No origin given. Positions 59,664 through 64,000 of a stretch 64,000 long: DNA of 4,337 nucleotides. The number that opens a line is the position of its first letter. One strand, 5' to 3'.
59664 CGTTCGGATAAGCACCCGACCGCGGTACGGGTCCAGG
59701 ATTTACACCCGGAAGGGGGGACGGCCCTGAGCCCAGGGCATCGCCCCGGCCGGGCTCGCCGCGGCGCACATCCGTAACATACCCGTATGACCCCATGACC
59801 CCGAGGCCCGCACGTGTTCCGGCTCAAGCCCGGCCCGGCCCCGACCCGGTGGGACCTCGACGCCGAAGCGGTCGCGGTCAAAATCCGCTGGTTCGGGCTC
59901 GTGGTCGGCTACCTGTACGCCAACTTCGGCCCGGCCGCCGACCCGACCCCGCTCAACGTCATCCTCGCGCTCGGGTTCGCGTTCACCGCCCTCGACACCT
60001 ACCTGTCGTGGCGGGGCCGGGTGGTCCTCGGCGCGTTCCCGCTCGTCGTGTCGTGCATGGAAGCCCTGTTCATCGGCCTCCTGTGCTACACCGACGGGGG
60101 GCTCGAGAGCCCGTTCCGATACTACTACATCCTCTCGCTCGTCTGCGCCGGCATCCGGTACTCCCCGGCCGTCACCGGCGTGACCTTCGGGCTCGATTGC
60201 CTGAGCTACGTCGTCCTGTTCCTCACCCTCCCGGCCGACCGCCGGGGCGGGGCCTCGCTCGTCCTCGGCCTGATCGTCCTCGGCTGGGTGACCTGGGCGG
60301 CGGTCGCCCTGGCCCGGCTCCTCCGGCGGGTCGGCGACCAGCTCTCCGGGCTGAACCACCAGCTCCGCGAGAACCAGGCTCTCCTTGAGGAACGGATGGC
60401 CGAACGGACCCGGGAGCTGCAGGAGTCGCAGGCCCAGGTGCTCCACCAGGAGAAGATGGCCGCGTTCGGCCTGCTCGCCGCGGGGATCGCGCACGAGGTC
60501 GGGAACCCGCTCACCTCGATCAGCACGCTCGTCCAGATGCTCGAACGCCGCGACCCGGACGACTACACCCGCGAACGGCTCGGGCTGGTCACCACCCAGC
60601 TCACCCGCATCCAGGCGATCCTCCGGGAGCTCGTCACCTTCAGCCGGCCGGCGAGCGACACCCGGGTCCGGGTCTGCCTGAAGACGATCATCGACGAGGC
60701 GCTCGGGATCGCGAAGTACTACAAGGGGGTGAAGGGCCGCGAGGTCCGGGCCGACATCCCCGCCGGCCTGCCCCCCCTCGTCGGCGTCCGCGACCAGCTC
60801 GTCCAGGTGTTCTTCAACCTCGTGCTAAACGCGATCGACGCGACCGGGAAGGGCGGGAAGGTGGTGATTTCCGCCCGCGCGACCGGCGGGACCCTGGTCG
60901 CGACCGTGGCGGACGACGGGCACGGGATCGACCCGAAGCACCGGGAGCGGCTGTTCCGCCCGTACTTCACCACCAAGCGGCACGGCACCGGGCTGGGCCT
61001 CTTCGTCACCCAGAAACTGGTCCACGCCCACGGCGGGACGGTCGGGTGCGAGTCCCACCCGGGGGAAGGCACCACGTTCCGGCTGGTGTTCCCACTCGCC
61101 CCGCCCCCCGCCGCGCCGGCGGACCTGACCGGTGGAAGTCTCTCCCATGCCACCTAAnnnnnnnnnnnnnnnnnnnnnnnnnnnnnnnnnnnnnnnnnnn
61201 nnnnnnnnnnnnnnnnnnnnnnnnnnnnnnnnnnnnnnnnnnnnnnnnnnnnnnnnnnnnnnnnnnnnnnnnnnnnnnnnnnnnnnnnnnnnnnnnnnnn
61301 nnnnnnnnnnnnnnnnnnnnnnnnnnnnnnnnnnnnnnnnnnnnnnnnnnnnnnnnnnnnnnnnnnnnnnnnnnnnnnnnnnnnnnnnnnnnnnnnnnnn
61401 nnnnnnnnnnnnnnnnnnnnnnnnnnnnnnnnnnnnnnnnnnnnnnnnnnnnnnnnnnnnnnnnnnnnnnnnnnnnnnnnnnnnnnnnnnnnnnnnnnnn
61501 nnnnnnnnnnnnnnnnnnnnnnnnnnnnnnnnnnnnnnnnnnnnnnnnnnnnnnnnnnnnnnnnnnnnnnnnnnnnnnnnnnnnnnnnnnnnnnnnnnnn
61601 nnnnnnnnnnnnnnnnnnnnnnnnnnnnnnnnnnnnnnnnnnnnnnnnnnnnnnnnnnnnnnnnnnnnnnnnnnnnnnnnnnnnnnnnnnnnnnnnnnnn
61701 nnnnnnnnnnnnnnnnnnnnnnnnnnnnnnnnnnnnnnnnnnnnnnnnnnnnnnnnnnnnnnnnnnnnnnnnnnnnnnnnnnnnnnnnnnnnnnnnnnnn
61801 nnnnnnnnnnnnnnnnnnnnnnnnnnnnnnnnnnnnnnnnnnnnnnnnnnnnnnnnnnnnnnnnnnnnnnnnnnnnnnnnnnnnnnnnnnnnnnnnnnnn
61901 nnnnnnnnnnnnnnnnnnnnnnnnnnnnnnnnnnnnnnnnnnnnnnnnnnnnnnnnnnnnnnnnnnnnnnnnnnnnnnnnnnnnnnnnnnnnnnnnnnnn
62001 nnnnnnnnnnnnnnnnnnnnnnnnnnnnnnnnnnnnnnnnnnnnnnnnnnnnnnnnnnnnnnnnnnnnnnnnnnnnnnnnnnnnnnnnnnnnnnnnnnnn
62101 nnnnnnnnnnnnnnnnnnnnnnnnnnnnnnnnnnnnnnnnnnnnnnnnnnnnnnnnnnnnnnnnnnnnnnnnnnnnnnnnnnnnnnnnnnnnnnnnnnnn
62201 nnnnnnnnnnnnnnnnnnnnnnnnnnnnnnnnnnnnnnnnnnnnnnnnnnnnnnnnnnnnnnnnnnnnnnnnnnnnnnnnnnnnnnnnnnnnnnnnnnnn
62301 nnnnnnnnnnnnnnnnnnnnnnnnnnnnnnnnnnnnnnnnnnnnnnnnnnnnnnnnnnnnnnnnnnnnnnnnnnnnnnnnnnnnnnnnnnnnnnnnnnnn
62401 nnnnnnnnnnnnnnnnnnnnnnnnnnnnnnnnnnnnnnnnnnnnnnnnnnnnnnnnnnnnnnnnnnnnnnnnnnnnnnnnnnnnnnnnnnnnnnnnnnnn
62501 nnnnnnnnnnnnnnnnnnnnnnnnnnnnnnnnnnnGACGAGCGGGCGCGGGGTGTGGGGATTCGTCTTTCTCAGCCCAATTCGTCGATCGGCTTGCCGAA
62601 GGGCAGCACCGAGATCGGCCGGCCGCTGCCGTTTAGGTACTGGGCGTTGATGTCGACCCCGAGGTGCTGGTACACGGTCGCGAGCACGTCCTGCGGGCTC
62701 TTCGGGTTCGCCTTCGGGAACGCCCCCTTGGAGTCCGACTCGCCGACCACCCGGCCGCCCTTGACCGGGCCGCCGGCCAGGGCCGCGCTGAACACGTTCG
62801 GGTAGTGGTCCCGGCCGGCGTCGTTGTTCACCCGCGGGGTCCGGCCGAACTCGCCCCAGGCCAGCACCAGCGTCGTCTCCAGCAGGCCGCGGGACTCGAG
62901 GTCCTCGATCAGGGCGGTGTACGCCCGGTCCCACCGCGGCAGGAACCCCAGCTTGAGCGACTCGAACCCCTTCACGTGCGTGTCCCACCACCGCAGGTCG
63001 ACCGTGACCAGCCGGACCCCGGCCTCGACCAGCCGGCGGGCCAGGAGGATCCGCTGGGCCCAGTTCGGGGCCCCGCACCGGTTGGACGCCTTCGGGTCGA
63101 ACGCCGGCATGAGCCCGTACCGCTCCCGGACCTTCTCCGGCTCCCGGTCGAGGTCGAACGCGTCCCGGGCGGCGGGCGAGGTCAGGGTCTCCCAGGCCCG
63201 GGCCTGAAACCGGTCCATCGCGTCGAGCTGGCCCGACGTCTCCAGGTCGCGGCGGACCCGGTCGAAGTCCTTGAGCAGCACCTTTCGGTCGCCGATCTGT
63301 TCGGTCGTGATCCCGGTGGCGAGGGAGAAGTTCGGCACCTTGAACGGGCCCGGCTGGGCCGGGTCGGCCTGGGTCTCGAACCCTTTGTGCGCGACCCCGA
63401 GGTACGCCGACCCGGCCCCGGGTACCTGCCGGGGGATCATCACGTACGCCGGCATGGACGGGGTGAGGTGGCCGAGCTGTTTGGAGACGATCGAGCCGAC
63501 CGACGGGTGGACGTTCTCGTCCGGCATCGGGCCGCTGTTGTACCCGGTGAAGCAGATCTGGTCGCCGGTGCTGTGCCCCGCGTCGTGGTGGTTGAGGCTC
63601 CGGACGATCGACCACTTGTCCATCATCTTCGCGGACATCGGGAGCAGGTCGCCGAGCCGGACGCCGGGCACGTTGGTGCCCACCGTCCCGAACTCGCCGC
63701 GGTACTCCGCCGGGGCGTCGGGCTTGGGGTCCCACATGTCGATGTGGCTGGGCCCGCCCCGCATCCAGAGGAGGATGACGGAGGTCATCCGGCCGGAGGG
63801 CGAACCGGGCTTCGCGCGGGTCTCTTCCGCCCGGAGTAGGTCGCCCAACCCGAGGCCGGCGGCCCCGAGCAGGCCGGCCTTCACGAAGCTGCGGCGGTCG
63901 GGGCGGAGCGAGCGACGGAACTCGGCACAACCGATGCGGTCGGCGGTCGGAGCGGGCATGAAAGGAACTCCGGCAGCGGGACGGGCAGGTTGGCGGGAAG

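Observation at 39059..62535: Five oriented sigma-54 motifs define a candidate desiccation/general-stress regulon with its own NtrC-type activator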

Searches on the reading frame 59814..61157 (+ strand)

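Call 4: search_protein_families(library=pfam, proteins=[window:59814-61157:+])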
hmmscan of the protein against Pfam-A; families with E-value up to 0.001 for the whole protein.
window:59814-61157:+ (447 aa): 3 families
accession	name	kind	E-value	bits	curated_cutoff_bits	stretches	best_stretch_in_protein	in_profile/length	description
PF02518.31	HATPase_c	-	2.2e-28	99.3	26.4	1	325-429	2-110/111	Histidine kinase-, DNA gyrase B-, and HSP90-like ATPase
PF00512.31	HisKA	-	1.3e-10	41.6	26.9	1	221-279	5-63/66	His Kinase A (phospho-acceptor) domain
PF13581.12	HATPase_c_2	-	1.2e-05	25.8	27.4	1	339-409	42-113/127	Histidine kinase-like ATPase domain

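Call 64: search_protein_families(library=ncbifam, proteins=[window:59814-61157:+], max_evalue=0.01)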
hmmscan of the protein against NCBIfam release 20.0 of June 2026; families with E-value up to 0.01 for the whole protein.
window:59814-61157:+ (447 aa): 85 families (the best 25 are shown)
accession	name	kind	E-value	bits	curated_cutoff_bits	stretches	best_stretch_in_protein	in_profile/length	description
NF008468.0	PRK11360.1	equivalog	3.1e-61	207.5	646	1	201-430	379-610/616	two-component system sensor histidine kinase AtoS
NF007688.0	PRK10364.1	equivalog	2e-51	175.2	479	1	199-428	220-451/460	two-component system sensor histidine kinase ZraS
NF052574.1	HisKinEspCMyxo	equivalog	1.8e-37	128.9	1200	1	203-435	402-644/785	serine histidine kinase EspC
NF053867.1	SprKinKinDBac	equivalog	1.6e-35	122.5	775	1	211-429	279-498/500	sporulation kinase KinD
NF010411.0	PRK13837.1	equivalog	2.8e-32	111.7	647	1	200-435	432-683/828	two-component system VirA-like sensor kinase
NF038348.1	T2SS_HK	subfamily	4.8e-32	111.1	450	2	264-428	409-573/574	histidine kinase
TIGR02916.1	PEP_his_kin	equivalog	9.5e-32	110.4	300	1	204-427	461-679/679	XrtA/PEP-CTERM system histidine kinase PrsK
TIGR02966.1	phoR_proteo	equivalog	1.6e-30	106.3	334.2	1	223-426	119-333/333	phosphate regulon sensor histidine kinase PhoR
NF041777.1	sens_FixL_Rhizob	equivalog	2.7e-29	102.1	850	1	200-430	244-483/485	sensor protein FixL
NF046044.1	PnpS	equivalog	4e-28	98.5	400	1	223-427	175-390/390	two-component system histidine kinase PnpS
NF033792.0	ActS_PrrB_HisK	equivalog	2.3e-27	95.9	350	1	82-416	79-405/423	ActS/PrrB/RegB family redox-sensitive histidine kinase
NF046020.1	HisKinCckABruc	equivalog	4.3e-27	94.4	1000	1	203-427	465-706/868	cell cycle histidine kinase CckA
NF047497.1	HK_LIC_12097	equivalog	4.8e-27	94.6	500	1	186-428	119-366/367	LIC_12097 family sensor histidine kinase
NF047466.1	hybrid_RR_LvrB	exception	1.2e-26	93.8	500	1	176-428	112-376/377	hybrid histidine kinase/response regulator LvrB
NF052573.1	HisKinEspAMyxo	equivalog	1.6e-26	92.6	1400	1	199-426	365-609/755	serine histidine kinase EspA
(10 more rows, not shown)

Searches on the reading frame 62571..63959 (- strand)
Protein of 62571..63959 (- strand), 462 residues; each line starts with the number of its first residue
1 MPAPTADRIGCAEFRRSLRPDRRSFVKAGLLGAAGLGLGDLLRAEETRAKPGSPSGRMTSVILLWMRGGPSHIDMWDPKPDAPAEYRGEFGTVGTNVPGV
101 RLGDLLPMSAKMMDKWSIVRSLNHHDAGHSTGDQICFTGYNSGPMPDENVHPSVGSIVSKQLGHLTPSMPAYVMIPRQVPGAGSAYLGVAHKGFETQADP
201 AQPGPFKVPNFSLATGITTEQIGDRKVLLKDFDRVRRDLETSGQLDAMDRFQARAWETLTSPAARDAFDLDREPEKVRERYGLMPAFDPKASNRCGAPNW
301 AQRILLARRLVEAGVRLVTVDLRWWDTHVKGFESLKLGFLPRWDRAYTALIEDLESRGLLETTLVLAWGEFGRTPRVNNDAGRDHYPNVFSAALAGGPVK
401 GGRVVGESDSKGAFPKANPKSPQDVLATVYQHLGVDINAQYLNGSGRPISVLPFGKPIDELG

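Call 77: search_protein_families(library=pfam, proteins=[window:62571-63959:-], max_evalue=0.0001)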
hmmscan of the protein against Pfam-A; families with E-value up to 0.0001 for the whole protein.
window:62571-63959:- (462 aa): 1 family
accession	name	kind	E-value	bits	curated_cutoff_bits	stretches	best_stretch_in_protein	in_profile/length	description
PF07394.17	DUF1501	-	7.6e-94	315.5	27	1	60-460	3-388/390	Protein of unknown function (DUF1501)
